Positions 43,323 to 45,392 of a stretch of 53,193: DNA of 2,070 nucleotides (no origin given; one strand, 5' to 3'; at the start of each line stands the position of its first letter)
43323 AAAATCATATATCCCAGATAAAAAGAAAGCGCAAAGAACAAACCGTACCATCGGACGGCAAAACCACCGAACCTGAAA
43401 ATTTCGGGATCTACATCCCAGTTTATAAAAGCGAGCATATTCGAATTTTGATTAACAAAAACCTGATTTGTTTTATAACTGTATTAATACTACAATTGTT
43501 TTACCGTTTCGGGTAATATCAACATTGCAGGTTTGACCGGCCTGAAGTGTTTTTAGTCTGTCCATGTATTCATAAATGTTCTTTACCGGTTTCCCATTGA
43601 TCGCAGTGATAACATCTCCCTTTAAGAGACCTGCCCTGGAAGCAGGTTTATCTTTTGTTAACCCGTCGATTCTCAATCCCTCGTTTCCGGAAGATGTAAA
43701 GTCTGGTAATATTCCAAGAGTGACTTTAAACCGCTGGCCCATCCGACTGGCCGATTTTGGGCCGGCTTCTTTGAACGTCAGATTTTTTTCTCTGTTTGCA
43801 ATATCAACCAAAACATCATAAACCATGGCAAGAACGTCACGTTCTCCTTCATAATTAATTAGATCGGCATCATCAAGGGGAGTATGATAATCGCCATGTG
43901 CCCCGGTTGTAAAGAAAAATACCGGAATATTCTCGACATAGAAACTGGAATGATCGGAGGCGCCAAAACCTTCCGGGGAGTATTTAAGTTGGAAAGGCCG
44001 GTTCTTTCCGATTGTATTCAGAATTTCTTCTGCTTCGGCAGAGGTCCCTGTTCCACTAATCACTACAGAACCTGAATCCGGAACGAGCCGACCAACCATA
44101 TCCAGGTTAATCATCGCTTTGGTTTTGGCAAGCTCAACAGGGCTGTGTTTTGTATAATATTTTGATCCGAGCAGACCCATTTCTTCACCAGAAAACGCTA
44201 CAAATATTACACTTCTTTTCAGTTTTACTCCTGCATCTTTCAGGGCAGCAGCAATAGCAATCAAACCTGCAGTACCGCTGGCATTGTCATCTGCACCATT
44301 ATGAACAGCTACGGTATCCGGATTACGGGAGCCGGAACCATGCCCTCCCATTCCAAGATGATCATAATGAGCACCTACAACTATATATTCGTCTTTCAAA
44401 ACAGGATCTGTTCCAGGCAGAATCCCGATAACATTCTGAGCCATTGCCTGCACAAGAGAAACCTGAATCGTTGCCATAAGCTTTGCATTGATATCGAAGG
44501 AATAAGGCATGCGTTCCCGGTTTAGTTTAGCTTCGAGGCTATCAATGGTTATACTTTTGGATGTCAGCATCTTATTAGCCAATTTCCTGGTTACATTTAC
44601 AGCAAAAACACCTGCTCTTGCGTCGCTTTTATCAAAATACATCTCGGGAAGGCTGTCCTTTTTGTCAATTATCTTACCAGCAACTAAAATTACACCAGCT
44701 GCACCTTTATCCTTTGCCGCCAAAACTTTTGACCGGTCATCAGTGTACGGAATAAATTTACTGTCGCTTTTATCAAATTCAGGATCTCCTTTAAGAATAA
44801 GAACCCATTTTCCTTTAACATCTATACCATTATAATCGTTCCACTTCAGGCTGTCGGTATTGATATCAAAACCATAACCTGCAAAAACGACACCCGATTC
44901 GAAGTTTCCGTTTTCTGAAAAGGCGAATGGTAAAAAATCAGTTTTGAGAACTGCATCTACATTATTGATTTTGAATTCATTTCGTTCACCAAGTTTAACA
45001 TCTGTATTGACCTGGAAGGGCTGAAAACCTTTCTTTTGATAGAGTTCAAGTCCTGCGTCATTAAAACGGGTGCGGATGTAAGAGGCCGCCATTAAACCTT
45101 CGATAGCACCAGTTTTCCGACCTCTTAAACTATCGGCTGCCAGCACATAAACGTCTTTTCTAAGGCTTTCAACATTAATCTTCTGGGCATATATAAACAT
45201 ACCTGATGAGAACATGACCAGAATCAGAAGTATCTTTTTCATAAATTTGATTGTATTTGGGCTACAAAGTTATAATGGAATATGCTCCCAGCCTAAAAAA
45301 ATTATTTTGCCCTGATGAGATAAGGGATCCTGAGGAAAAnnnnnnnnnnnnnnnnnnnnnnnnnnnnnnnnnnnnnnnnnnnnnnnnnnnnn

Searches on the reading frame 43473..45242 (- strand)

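Call 7: search_protein_families(library=pfam, proteins=[window:43473-45242:-], max_evalue=0.001)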
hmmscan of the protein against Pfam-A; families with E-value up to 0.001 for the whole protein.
window:43473-45242:- (589 aa): 7 families
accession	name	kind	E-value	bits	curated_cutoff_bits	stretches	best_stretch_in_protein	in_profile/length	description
PF04389.22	Peptidase_M28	-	4e-44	151.1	21.3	1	270-474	1-189/193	Peptidase family M28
PF13180.12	PDZ_2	-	2.8e-11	44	27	1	501-585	3-76/80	PDZ domain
PF01546.33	Peptidase_M20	-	2.9e-08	34.3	24.6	1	289-378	2-93/206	Peptidase family M20/M25/M40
PF17820.7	PDZ_6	-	2.5e-07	30.7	27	1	530-566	7-42/54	PDZ domain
PF02225.27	PA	-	4.7e-07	30.3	23.9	1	135-220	16-90/95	PA domain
PF00595.29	PDZ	-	9.6e-06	26.3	23.2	1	520-558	24-62/81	PDZ domain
PF05450.20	Nicastrin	-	0.00093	19.2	25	0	315-362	20-69/218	Nicastrin large lobe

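Call 8: search_protein_families(library=ncbifam, proteins=[window:43473-45242:-], max_evalue=0.001)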
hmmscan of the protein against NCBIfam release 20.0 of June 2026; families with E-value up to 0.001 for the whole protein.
window:43473-45242:- (589 aa): 18 families
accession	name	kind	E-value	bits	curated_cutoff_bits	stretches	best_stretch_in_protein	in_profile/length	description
NF045908.1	AminopepLapALeg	equivalog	6.7e-15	54.8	600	1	285-463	205-375/396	aminopeptidase LapA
TIGR02037.1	degP_htrA_DO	subfamily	1.4e-10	40.7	416.2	1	519-588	257-326/434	Do family serine endopeptidase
NF007568.0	PRK10199.1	equivalog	8.1e-10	38.5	298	1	315-383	139-206/346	aminopeptidase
NF008147.1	PRK10898.1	equivalog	1.6e-09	37.4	408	1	521-586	279-344/352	outer membrane-stress sensor serine endopeptidase DegS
NF041521.1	HhoA_HhoB_HtrA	equivalog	2.2e-08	33.8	450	1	519-587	261-329/335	HhoA/HhoB/HtrA family serine endopeptidase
NF047968.1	SerProtHtrA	equivalog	1.6e-07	31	470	1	518-588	286-356/357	serine protease HtrA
TIGR02038.1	protease_degS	equivalog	5.7e-07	29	422.95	1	521-585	278-342/351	outer membrane-stress sensor serine endopeptidase DegS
NF041515.1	GspC_delta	equivalog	1.2e-06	28.5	150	1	511-583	232-304/311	type II secretion system protein GspC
NF007526.1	PRK10139.1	equivalog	1.8e-06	26.9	756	1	531-587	301-357/456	serine endoprotease DegQ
NF041616.1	T2SS_C_SYNERG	exception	2.6e-06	27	200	1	511-583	217-289/296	type II secretion system protein GspC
NF041199.1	trx7_PDZ_seleno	equivalog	3.6e-06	26.1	300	1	521-588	203-271/390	Trx7/PDZ domain-containing (seleno)protein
NF040960.1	MamE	equivalog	3.8e-06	25.8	800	1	520-582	466-528/659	magnetosome formation protease MamE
TIGR00054.1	TIGR00054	equivalog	1.4e-05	24.2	147.55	1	521-583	202-263/421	RIP metalloprotease RseP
NF050055.1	SerProtHtrAMycob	equivalog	1.6e-05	24.1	800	1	507-587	415-496/502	serine protease HtrA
NF008189.1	PRK10942.1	equivalog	2.4e-05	23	720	1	518-587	409-476/477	serine endoprotease DegP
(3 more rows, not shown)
